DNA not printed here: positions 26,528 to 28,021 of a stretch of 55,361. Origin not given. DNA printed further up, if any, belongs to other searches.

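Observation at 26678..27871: NOX/ferric-reductase-type bis-heme membrane domain fused to an HdrC-like di-cluster domain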

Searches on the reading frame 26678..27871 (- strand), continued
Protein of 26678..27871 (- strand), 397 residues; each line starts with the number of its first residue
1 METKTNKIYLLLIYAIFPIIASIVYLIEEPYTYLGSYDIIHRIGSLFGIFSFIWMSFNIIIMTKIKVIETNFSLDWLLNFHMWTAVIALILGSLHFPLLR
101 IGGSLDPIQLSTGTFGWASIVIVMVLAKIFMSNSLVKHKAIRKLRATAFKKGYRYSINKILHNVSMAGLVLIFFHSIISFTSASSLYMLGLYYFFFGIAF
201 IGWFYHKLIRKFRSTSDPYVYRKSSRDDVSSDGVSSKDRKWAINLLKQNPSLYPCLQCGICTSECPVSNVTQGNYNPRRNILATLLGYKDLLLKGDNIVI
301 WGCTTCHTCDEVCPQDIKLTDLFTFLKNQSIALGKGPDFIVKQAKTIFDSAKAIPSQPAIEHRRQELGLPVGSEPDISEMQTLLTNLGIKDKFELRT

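Call 22: find_encoding_contigs(protein=P0108, flank=10000, max_places=1)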
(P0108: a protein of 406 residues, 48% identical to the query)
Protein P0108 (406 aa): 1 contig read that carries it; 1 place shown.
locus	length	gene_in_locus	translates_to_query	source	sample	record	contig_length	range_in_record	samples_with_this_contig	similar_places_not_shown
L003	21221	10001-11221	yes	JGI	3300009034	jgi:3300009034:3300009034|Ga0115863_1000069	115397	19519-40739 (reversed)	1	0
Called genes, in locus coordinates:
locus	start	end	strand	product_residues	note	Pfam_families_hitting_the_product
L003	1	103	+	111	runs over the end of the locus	PF02311:AraC_binding (weak), PF07883:Cupin_2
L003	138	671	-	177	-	PF20046:DUF6448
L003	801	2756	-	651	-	PF03063:Prismane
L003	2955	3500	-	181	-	-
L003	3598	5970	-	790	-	PF01266:DAO (faint), PF07992:Pyr_redox_2, PF13738:Pyr_redox_3 (weak), PF00070:Pyr_redox, PF02852:Pyr_redox_dim, PF00581:Rhodanese, PF01206:TusA, PF00581:Rhodanese, +1 more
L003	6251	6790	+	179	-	PF04967:HTH_10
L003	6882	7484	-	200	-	PF03358:FMN_red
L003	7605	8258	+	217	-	PF04967:HTH_10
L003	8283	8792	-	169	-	-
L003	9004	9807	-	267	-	PF00037:Fer4 (weak), PF12837:Fer4_6, PF13237:Fer4_10, PF12838:Fer4_7 (weak), PF13187:Fer4_9 (faint), PF27217:AF_0155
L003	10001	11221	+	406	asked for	PF13183:Fer4_8, PF13237:Fer4_10 (faint), PF13187:Fer4_9 (weak), PF13484:Fer4_16 (faint), PF13534:Fer4_17 (weak)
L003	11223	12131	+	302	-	PF02754:CCG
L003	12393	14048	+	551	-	PF01558:POR, PF01855:POR_N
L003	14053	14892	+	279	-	PF02775:TPP_enzyme_C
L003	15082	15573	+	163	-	PF00578:AhpC-TSA, PF08534:Redoxin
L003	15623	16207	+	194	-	PF00881:Nitroreductase (weak)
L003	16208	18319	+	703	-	PF03190:Thioredox_DsbH, PF13899:Thioredoxin_7, PF06662:C5-epim_C (faint)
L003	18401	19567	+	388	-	-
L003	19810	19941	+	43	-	-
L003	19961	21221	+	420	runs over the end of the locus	PF04055:Radical_SAM, PF13353:Fer4_12 (faint)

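Call 23: find_encoding_contigs(protein=P0111, flank=10000, max_places=1)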
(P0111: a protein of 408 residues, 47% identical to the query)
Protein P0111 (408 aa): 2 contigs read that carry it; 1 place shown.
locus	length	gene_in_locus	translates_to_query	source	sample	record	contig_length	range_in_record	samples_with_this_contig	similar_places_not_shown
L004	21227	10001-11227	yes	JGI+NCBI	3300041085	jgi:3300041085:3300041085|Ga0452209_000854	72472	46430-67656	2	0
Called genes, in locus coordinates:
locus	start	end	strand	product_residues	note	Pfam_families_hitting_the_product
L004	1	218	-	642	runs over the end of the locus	PF00330:Aconitase, PF00694:Aconitase_C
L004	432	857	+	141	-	-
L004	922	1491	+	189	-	PF01470:Peptidase_C15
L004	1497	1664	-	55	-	-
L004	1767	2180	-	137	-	-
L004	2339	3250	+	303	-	PF01026:TatD_DNase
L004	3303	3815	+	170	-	PF00258:Flavodoxin_1 (faint), PF12641:Flavodoxin_3, PF12724:Flavodoxin_5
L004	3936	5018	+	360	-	-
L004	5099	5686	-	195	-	PF04893:Yip1 (weak)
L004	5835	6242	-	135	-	PF00903:Glyoxalase (weak)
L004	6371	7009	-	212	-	PF04893:Yip1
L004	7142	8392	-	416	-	PF02812:ELFV_dehydrog_N, PF00208:ELFV_dehydrog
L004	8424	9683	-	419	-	PF02812:ELFV_dehydrog_N, PF00208:ELFV_dehydrog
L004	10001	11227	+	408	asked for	PF13183:Fer4_8, PF13187:Fer4_9 (faint), PF13484:Fer4_16 (weak), PF13534:Fer4_17 (weak)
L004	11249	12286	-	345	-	-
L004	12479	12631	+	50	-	-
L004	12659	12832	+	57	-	-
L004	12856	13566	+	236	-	PF01411:tRNA-synt_2c, PF07973:tRNA_SAD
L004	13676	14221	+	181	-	PF00025:Arf, PF00071:Ras, PF04670:Gtr1_RagA (weak), PF08477:Roc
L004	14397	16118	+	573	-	PF00496:SBP_bac_5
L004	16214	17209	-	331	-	-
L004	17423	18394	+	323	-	-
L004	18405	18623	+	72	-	-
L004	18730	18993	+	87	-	-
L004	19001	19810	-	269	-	-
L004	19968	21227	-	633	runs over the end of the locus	PF01047:MarR (faint), PF13601:HTH_34 (weak), PF14947:HTH_45 (faint), PF21033:RMD1-3 (faint), PF07719:TPR_2 (faint)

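Call 24: find_encoding_contigs(protein=P0087, flank=10000, max_places=1)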
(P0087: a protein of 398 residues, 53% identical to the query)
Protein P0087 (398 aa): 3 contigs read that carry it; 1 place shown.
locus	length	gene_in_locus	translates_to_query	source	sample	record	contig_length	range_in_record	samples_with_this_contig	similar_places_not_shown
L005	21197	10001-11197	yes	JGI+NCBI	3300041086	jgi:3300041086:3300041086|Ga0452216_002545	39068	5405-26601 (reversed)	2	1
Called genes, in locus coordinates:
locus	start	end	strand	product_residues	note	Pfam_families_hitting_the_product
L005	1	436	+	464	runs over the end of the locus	PF13537:GATase_7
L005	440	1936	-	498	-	PF13522:GATase_6, PF13537:GATase_7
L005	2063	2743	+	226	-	PF12804:NTP_transf_3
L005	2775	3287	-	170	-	-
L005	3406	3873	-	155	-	-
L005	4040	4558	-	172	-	-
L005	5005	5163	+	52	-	-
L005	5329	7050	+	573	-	PF07969:Amidohydro_3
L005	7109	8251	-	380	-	-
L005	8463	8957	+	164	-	-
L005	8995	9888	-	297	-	PF00881:Nitroreductase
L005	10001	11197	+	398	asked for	PF13183:Fer4_8, PF13187:Fer4_9 (weak), PF13484:Fer4_16 (weak), PF13534:Fer4_17 (weak)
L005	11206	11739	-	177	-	PF24266:HTH_HVO_0163_N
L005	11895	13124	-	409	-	-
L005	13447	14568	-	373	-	-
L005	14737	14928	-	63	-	-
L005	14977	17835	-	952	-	PF07495:Y_Y_Y (faint)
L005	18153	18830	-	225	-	PF01022:HTH_5 (faint), PF13412:HTH_24 (faint), PF24266:HTH_HVO_0163_N (weak), PF08279:HTH_11 (weak)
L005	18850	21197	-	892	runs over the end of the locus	-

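Call 29: find_related_loci(query=A1, collection=genome_contigs, flank=10000)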
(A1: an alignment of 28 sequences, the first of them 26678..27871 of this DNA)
Query A1 (397 aa) in genome_contigs; peptide patterns used: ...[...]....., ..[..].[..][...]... (x = any residue, [..] = any of these).
96 stretches matched a pattern; 57 encode a relative of the query (tblastn E <= 1e-3); 55 distinct loci.
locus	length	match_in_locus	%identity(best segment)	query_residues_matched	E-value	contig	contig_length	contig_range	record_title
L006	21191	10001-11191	80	1-397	0e+0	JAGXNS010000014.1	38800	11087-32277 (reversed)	MAG: Promethearchaeota archaeon isolate bin49 NODE_14_length_38800_cov_167.518839, whole genome shotgun sequence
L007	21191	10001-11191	78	1-397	0e+0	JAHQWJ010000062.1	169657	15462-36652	MAG: Promethearchaeia archaeon isolate ABR04 NODE_25_length_169657_cov_24, whole genome shotgun sequence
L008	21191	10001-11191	79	1-397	0e+0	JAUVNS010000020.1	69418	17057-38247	MAG: Promethearchaeota archaeon isolate CSMAG_616 CSMAG_616_k141_1149446_length_69418_cov_16.4408, whole genome shotgun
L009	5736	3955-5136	72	1-394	0e+0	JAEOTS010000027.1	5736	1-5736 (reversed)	MAG: Promethearchaeota archaeon isolate YT5_023 k127_5642969, whole genome shotgun sequence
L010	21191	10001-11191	75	1-397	0e+0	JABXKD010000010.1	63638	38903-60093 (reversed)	MAG: Promethearchaeota archaeon isolate Hel_238_bin105 NODE_10_length_63638_cov_22.567219, whole genome shotgun sequence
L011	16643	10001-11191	77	1-397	0e+0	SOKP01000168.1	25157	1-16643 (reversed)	MAG: Promethearchaeota archaeon isolate E44_bin85 NODE_555_length_25157_cov_66.379850, whole genome shotgun sequence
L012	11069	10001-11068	74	1-356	2e-177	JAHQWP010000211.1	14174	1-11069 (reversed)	MAG: Promethearchaeia archaeon isolate ABR11 NODE_831_length_14174_cov_6, whole genome shotgun sequence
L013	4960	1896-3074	62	1-395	4e-172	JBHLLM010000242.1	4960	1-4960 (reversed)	MAG: Candidatus Hermodarchaeota archaeon isolate DZ1M.447 DZ1M.447@92551, whole genome shotgun sequence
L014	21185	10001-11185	61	1-396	1e-159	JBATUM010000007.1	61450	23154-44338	MAG: Promethearchaeia archaeon isolate MFD12951_ilm_asm_bin5 k127_97319, whole genome shotgun sequence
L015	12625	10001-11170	56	1-389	1e-146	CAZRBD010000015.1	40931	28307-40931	MAG TPA_asm: uncultured archaeon isolate SRP179991_co3_105 genome assembly, contig: NODE_158_length_40931_cov_7.253939,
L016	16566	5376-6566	42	4-394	2e-109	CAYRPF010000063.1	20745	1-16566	MAG TPA_asm: uncultured archaeon isolate binchicken_co256_1 genome assembly, contig: NODE_5166_length_20745_cov_7.073030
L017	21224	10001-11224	45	1-391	4e-108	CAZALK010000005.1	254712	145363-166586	MAG TPA_asm: uncultured archaeon isolate binchicken_co136_26 genome assembly, contig: NODE_10_length_254712_cov_230.5113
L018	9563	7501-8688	55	1-395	1e-135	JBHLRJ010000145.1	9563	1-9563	MAG: Candidatus Thorarchaeota archaeon isolate TM1M.263 TM1M.263@25619, whole genome shotgun sequence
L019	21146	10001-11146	54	18-394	5e-134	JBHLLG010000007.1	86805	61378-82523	MAG: Candidatus Hermodarchaeota archaeon isolate DZ1M.411 DZ1M.411@659, whole genome shotgun sequence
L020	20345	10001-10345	33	246-365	1e-11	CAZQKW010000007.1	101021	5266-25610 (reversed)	MAG TPA_asm: uncultured Thermodesulfobacteriota bacterium isolate binchicken_co107_87 genome assembly, contig: NODE_449_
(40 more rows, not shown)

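Call 45: search_protein_families(library=pfam, proteins=[L003:11223-12131:+, L018:5932-7287:+, L018:4452-5918:+, L018:2887-3771:+, L018:3873-4433:+, L014:11494-12096:+, L014:12098-13048:+, L014:15537-16559:+, L019:7576-8376:-], max_evalue=0.001)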
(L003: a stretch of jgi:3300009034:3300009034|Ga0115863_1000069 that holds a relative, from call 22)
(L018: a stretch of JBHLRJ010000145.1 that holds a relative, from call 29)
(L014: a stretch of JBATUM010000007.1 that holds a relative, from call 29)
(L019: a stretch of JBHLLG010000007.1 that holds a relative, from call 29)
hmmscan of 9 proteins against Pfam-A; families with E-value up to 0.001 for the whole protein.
L003:11223-12131:+ (302 aa): 2 families
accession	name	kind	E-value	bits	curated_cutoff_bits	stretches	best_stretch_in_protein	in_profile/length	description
PF02754.22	CCG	-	1.6e-21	76.6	20.6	2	162-251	1-84/85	Cysteine-rich domain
PF22196.1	HdrB-like_C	-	0.00085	19.7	33.4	0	214-293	5-86/87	HdrB-like C-terminal domain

L018:5932-7287:+ (451 aa): 8 families
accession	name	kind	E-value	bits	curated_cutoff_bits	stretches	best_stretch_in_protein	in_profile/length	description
PF02754.22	CCG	-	4.3e-31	107.3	20.6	2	194-276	1-84/85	Cysteine-rich domain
PF13183.11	Fer4_8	-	2.6e-13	50.7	27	1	42-110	3-68/68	4Fe-4S dicluster domain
PF12838.12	Fer4_7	-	1.8e-08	35.2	27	1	43-110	1-52/52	4Fe-4S dicluster domain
PF13534.11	Fer4_17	-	3.6e-08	34.3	22.2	1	43-111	1-61/61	4Fe-4S dicluster domain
PF13746.11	Fer4_18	-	2e-05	25.2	27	0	63-117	28-82/114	4Fe-4S dicluster domain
PF13237.11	Fer4_10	-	4.4e-05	23.8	25.5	0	95-118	8-22/53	4Fe-4S dicluster domain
PF12797.12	Fer4_2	-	0.00024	21.3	24.5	0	93-108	7-22/22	4Fe-4S binding domain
PF13484.11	Fer4_16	-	0.00065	20.9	30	1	43-108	1-65/66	4Fe-4S double cluster binding domain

L018:4452-5918:+ (488 aa): 1 family
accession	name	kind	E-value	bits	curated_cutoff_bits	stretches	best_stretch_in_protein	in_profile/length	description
PF01565.28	FAD_binding_4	-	5.4e-33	114.1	26.4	1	62-200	2-138/139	FAD binding domain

L018:2887-3771:+ (294 aa): 1 family
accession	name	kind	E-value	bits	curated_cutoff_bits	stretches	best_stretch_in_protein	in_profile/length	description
PF01040.23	UbiA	-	4.1e-41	141.4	34.2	1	33-254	9-226/250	UbiA prenyltransferase family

L018:3873-4433:+ (186 aa): 0 families

L014:11494-12096:+ (200 aa): 7 families
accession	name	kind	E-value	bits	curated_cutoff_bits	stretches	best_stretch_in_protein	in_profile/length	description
PF13183.11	Fer4_8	-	2.2e-11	44.5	27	1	33-93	2-68/68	4Fe-4S dicluster domain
PF13187.11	Fer4_9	-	6.2e-10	39.4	27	1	35-92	1-50/52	4Fe-4S dicluster domain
PF13534.11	Fer4_17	-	3.4e-08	34.4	22.2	1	35-93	1-60/61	4Fe-4S dicluster domain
PF13237.11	Fer4_10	-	3.4e-08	33.7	25.5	1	34-90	7-53/53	4Fe-4S dicluster domain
PF12838.12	Fer4_7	-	2.4e-06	28.4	27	1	36-93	2-52/52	4Fe-4S dicluster domain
PF13484.11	Fer4_16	-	0.0003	21.9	30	0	36-54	2-20/66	4Fe-4S double cluster binding domain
PF12797.12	Fer4_2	-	0.00047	20.4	24.5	0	35-48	9-22/22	4Fe-4S binding domain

L014:12098-13048:+ (316 aa): 1 family
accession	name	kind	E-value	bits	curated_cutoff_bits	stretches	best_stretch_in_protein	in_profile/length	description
PF02754.22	CCG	-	2.5e-34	117.7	20.6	2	154-247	1-85/85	Cysteine-rich domain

L014:15537-16559:+ (340 aa): 9 families
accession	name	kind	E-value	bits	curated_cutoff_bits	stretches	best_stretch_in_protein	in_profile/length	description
PF12797.12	Fer4_2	-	1.4e-06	28.3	24.5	2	276-290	7-21/22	4Fe-4S binding domain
PF13187.11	Fer4_9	-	3.3e-06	27.5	27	1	227-292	2-50/52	4Fe-4S dicluster domain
PF13237.11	Fer4_10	-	5.2e-06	26.7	25.5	1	276-294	6-22/53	4Fe-4S dicluster domain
PF00037.32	Fer4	-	1e-05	25.5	21.1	1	277-292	6-21/24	4Fe-4S binding domain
PF13183.11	Fer4_8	-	1.4e-05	26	27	1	224-293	2-68/68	4Fe-4S dicluster domain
PF13534.11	Fer4_17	-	0.00013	22.9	22.2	1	227-294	2-61/61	4Fe-4S dicluster domain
PF12838.12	Fer4_7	-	0.00016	22.5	27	0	274-293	33-52/52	4Fe-4S dicluster domain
PF13746.11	Fer4_18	-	0.00025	21.7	27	0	271-295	53-77/114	4Fe-4S dicluster domain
PF14697.11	Fer4_21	-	0.00036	21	35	0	275-291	37-53/59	4Fe-4S dicluster domain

L019:7576-8376:- (266 aa): 0 families

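Call 54: find_encoding_contigs(protein=P0118, flank=8000, max_places=2)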
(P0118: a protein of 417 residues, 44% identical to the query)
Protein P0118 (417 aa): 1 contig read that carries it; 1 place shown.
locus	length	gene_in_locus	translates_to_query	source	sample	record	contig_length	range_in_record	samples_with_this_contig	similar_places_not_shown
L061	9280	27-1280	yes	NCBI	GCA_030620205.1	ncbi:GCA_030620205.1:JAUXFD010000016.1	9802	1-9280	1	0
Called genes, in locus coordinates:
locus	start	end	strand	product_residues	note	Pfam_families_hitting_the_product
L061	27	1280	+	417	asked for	PF13187:Fer4_9 (faint), PF13237:Fer4_10, PF12838:Fer4_7 (weak), PF13183:Fer4_8, PF13484:Fer4_16, PF13534:Fer4_17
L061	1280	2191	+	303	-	PF02754:CCG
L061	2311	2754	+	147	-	-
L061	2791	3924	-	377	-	PF07431:DUF1512, PF23542:DUF1512_C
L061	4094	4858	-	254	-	-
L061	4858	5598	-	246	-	-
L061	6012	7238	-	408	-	PF00753:Lactamase_B, PF19583:ODP, PF00258:Flavodoxin_1, PF03358:FMN_red (weak)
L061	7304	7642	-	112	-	PF02943:FeThRed_B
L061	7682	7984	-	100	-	PF00462:Glutaredoxin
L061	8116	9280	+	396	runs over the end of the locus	PF07992:Pyr_redox_2, PF18267:Rubredoxin_C (faint), PF13738:Pyr_redox_3, PF00070:Pyr_redox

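Call 61: find_encoding_contigs(protein=window:26678-27871:-, flank=10000, max_places=1)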
Protein window:26678-27871:- (397 aa): no gene with exactly this product is on record in the collection.

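Call 71: find_homologous_proteins(query=L003:11223-12128:+, max_evalue=1e-20)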
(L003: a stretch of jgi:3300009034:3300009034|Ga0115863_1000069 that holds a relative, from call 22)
Query L003:11223-12128:+ (302 aa): 250 proteins with E <= 1e-20 among 1606 candidates; the best 120 are listed.
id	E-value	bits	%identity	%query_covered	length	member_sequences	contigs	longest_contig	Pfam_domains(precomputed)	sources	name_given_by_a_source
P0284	9.5e-206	700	100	100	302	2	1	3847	PF02754.22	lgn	-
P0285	6.1e-162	556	77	100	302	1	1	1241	PF02754.22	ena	-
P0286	1.1e-158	545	75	100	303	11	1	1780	PF02754.22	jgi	-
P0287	9.8e-156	536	74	99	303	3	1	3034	PF22196.2,PF02754.22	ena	-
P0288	1.0e-155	536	73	100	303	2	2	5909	PF22196.2,PF02754.22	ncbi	ncbi:MAG: CoB--CoM heterodisulfide reductase iron-sulfur subunit B family protein [Promethearchaeota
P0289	9.9e-154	529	73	100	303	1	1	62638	PF02754.22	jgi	jgi:heterodisulfide reductase subunit B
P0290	4.4e-153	527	73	100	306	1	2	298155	PF02754.22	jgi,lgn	jgi:heterodisulfide reductase subunit B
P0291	4.5e-153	527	71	100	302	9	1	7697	PF02754.22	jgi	-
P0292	1.3e-152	525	73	100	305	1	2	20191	PF02754.22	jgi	-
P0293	4.2e-152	524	73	99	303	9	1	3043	PF02754.22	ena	-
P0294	5.7e-152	523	72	98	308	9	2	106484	PF02754.22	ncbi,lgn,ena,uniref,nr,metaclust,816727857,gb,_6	ncbi:hypothetical protein LCGC14_1021260 [marine sediment metagenome]|uniref:Cysteine-rich domain-co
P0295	6.8e-152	523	72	100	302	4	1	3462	PF02754.22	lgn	-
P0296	1.3e-151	522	72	99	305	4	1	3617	PF22196.2,PF02754.22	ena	-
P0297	1.3e-149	516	73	100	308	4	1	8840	PF22196.2,PF02754.22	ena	-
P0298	4.2e-149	514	71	100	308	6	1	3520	PF02754.22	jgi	jgi:heterodisulfide reductase subunit B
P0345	3.2e-81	291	47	95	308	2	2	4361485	PF22196.2,PF02754.22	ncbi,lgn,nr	ncbi:MAG: CoB--CoM heterodisulfide reductase iron-sulfur subunit B family protein [Candidatus Lokiar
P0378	4.9e-78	281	47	95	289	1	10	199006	PF02754.22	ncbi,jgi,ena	-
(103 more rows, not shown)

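Call 72: find_encoding_contigs(protein=P0345, flank=6000, max_places=1)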
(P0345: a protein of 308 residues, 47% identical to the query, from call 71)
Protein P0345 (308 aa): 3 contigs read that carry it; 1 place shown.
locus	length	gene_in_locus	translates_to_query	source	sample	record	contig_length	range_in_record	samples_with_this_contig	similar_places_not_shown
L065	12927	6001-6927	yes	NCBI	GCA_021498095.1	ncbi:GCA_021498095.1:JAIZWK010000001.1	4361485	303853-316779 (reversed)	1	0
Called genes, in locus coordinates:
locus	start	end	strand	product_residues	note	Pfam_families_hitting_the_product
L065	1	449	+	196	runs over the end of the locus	PF05977:MFS_3, PF07690:MFS_1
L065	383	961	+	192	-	PF05977:MFS_3 (weak), PF07690:MFS_1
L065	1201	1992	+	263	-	-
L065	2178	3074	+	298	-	PF00175:NAD_binding_1, PF10418:DHODB_Fe-S_bind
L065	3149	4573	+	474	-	PF14691:Fer4_20, PF01262:AlaDh_PNT_C (faint), PF01946:Thi4 (weak), PF03807:F420_oxidored (faint), PF07992:Pyr_redox_2, PF13450:NAD_binding_8 (weak), PF13738:Pyr_redox_3 (faint), PF00070:Pyr_redox (weak)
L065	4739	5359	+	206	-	PF00025:Arf, PF00071:Ras, PF08477:Roc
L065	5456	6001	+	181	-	PF13183:Fer4_8, PF13187:Fer4_9 (weak), PF13484:Fer4_16 (weak), PF13534:Fer4_17 (weak)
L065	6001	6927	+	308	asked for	PF02754:CCG, PF22196:HdrB-like_C (weak)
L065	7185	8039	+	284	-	-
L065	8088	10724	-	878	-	PF05048:NosD (weak), PF13229:Beta_helix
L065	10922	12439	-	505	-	-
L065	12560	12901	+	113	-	PF09138:Urm1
